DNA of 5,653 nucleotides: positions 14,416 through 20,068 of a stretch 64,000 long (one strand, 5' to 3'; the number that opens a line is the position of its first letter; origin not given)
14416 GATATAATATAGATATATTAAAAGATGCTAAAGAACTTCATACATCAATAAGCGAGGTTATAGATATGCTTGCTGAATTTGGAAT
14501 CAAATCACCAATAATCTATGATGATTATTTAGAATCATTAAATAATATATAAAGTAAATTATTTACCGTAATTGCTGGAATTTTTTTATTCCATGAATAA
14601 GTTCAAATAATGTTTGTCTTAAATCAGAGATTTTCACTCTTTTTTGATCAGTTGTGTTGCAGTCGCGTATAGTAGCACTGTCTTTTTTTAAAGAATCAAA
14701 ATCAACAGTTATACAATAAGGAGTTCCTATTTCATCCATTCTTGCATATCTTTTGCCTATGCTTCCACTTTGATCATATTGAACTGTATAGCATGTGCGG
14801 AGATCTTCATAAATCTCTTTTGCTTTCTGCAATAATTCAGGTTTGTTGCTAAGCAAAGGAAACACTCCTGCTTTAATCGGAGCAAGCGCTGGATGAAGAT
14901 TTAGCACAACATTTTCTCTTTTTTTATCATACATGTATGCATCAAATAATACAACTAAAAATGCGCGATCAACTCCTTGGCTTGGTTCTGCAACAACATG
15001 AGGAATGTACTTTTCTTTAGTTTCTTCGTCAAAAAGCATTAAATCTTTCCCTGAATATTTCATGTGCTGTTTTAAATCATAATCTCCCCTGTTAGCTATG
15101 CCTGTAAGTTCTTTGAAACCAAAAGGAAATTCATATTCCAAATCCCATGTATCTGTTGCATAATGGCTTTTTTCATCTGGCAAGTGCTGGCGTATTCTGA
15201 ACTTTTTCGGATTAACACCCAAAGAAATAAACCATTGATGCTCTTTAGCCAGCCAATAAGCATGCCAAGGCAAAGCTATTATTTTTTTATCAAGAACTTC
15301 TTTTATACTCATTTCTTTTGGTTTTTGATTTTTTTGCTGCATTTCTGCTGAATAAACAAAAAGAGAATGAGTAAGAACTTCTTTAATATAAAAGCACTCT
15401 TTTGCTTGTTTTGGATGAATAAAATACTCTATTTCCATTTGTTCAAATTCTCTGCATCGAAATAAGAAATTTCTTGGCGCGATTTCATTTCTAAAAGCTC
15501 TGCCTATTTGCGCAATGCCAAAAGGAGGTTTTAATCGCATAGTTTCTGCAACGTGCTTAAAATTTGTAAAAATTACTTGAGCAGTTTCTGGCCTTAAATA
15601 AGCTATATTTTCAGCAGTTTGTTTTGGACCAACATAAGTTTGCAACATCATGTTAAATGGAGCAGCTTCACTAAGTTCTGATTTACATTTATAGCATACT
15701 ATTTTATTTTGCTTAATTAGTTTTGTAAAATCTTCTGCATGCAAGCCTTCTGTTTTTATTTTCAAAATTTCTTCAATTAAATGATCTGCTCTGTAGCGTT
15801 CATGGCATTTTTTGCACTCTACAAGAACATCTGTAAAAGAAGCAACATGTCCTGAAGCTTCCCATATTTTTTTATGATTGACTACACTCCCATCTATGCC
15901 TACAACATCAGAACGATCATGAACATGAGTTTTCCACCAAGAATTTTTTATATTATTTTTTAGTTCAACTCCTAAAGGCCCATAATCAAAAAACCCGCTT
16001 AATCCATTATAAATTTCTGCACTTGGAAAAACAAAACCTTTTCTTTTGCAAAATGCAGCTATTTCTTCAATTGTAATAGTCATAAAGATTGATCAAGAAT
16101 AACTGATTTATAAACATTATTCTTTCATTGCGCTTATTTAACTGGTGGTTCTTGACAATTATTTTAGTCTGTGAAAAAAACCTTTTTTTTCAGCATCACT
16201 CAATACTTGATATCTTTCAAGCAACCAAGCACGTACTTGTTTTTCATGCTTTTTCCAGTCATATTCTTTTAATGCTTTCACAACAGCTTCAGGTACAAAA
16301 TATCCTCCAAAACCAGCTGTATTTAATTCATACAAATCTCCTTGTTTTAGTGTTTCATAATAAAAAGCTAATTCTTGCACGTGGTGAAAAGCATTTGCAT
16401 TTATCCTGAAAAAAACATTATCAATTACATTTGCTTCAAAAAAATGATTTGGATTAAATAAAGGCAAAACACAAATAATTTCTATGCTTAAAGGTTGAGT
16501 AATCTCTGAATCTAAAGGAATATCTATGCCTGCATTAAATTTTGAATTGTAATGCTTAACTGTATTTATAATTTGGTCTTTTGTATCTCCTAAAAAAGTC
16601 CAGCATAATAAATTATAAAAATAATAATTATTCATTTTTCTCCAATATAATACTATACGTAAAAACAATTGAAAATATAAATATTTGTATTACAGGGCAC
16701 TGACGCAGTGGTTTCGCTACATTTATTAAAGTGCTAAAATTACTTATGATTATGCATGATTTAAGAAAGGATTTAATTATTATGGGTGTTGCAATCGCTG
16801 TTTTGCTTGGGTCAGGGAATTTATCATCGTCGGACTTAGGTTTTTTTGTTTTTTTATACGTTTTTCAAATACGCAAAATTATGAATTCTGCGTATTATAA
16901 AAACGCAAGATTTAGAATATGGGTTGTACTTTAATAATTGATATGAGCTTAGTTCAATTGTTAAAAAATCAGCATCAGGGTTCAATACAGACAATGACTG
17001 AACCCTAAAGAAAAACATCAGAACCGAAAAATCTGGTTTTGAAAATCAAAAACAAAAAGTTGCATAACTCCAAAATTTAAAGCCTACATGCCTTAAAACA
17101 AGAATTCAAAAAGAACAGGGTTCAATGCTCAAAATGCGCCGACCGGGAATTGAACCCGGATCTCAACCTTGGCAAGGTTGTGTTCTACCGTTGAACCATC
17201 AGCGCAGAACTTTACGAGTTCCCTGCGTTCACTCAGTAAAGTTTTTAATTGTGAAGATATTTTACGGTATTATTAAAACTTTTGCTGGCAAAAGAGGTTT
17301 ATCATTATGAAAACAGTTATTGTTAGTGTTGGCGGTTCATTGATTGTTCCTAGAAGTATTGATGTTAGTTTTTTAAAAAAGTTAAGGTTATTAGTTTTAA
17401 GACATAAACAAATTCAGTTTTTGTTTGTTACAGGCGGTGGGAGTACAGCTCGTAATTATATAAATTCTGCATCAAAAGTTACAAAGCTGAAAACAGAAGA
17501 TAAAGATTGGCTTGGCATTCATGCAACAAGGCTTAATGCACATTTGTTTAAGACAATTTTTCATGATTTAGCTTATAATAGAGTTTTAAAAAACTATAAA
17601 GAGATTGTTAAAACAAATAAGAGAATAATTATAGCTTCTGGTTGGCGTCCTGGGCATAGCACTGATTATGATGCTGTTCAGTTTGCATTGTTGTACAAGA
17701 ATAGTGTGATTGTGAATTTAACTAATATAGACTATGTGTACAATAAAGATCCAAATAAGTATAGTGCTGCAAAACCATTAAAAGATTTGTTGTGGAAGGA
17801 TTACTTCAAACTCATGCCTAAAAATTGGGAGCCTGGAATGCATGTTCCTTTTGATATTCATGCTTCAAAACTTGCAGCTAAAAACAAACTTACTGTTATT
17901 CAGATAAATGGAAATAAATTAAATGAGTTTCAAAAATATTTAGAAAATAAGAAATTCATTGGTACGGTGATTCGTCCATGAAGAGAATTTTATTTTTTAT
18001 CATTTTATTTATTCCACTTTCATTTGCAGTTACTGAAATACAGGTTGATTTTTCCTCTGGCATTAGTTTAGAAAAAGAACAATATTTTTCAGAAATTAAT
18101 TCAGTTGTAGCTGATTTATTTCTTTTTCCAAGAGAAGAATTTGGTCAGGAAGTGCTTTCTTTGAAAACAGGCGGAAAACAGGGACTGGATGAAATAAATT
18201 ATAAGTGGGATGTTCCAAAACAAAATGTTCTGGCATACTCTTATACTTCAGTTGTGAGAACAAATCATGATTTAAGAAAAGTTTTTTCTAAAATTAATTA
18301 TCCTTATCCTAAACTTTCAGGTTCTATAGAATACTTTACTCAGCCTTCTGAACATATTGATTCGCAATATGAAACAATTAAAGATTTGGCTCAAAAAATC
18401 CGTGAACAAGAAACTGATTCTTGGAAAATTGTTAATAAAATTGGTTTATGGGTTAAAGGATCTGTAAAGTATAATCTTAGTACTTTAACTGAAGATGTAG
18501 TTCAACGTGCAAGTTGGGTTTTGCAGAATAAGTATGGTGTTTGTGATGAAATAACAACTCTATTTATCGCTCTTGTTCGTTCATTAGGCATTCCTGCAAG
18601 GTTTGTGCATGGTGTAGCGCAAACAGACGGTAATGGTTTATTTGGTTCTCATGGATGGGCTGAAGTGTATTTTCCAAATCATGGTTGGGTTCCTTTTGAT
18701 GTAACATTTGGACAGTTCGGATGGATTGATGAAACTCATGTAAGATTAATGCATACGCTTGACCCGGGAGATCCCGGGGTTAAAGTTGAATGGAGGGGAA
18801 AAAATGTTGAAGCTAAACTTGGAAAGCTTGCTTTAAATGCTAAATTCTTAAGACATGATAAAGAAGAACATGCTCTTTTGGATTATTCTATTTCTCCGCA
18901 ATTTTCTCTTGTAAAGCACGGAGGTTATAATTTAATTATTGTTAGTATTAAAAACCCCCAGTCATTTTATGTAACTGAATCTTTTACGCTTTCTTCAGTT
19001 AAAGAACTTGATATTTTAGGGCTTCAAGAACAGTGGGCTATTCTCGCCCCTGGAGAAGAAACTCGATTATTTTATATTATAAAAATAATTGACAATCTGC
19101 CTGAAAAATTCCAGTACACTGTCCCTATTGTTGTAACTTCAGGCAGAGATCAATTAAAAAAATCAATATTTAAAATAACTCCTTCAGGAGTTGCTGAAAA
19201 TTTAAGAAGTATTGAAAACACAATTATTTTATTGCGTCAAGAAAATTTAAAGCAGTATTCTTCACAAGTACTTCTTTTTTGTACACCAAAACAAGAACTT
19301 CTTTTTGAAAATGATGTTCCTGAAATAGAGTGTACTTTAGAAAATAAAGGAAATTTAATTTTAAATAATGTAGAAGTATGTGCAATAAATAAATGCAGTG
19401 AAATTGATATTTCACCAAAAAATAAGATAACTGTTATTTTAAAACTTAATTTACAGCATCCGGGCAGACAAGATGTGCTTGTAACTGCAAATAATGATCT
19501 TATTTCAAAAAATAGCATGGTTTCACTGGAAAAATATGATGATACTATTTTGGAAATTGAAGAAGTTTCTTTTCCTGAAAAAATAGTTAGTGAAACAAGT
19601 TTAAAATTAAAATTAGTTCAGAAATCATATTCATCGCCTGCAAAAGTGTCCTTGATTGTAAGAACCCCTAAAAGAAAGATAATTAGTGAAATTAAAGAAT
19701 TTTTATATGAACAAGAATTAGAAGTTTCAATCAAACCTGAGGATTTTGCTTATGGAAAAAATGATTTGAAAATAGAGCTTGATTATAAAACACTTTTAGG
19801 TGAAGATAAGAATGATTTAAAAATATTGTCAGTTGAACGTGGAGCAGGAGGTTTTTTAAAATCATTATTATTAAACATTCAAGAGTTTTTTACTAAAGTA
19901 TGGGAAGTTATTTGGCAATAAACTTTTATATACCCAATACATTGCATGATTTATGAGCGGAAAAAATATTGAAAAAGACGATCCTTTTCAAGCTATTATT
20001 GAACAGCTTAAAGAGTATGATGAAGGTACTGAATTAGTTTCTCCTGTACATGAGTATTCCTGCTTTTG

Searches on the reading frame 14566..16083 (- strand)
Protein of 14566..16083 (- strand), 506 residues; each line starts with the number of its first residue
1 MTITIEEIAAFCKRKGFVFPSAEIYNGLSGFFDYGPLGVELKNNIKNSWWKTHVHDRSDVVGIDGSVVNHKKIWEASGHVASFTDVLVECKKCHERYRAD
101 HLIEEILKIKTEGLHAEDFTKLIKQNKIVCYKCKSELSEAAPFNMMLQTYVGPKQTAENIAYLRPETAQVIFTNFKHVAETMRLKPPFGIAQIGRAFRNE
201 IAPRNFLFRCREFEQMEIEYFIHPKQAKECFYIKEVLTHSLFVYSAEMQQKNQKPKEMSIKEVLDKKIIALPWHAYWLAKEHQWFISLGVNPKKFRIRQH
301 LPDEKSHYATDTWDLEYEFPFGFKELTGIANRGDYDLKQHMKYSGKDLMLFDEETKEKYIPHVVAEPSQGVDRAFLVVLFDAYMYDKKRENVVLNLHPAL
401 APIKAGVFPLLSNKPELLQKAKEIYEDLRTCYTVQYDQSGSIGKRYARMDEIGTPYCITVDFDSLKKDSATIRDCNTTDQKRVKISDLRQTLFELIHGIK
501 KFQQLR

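Call 66: search_protein_families(library=pfam, proteins=[window:14566-16083:-], max_evalue=0.00001)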
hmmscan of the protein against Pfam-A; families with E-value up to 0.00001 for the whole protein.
window:14566-16083:- (506 aa): 2 families
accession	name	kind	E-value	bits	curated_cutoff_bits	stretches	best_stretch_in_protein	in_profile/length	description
PF03129.25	HGTP_anticodon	-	5.5e-18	65.4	21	1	406-492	3-91/94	Anticodon binding domain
PF00587.30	tRNA-synt_2b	-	1.3e-07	32.3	29.3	1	160-376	10-173/179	tRNA synthetase class II core domain (G, H, P, S and T)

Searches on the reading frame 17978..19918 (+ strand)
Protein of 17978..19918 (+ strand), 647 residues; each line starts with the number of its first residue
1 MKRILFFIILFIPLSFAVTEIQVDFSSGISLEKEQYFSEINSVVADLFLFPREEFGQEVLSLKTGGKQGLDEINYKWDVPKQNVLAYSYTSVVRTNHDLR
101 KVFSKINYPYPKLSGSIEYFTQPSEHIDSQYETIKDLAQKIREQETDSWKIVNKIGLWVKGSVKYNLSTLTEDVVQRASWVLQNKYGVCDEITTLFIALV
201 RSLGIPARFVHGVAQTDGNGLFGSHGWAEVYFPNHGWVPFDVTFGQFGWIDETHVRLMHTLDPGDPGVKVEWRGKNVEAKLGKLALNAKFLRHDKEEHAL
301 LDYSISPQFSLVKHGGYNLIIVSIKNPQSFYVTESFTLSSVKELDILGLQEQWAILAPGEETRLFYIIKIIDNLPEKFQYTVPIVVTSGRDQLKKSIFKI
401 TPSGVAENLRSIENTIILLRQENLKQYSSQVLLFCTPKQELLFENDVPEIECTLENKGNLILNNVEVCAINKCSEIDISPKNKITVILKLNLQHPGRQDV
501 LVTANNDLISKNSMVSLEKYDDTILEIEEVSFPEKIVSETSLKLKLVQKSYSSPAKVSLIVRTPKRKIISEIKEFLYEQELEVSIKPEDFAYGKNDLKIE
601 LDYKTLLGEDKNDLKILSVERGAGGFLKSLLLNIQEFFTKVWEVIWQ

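Call 66: search_protein_families(library=pfam, proteins=[window:17978-19918:+], max_evalue=0.00001)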
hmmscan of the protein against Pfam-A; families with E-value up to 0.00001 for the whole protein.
window:17978-19918:+ (647 aa): 1 family
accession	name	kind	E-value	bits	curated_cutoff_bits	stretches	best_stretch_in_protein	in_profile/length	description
PF01841.26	Transglut_core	-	7.3e-25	87.8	23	1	136-241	2-107/108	Transglutaminase-like superfamily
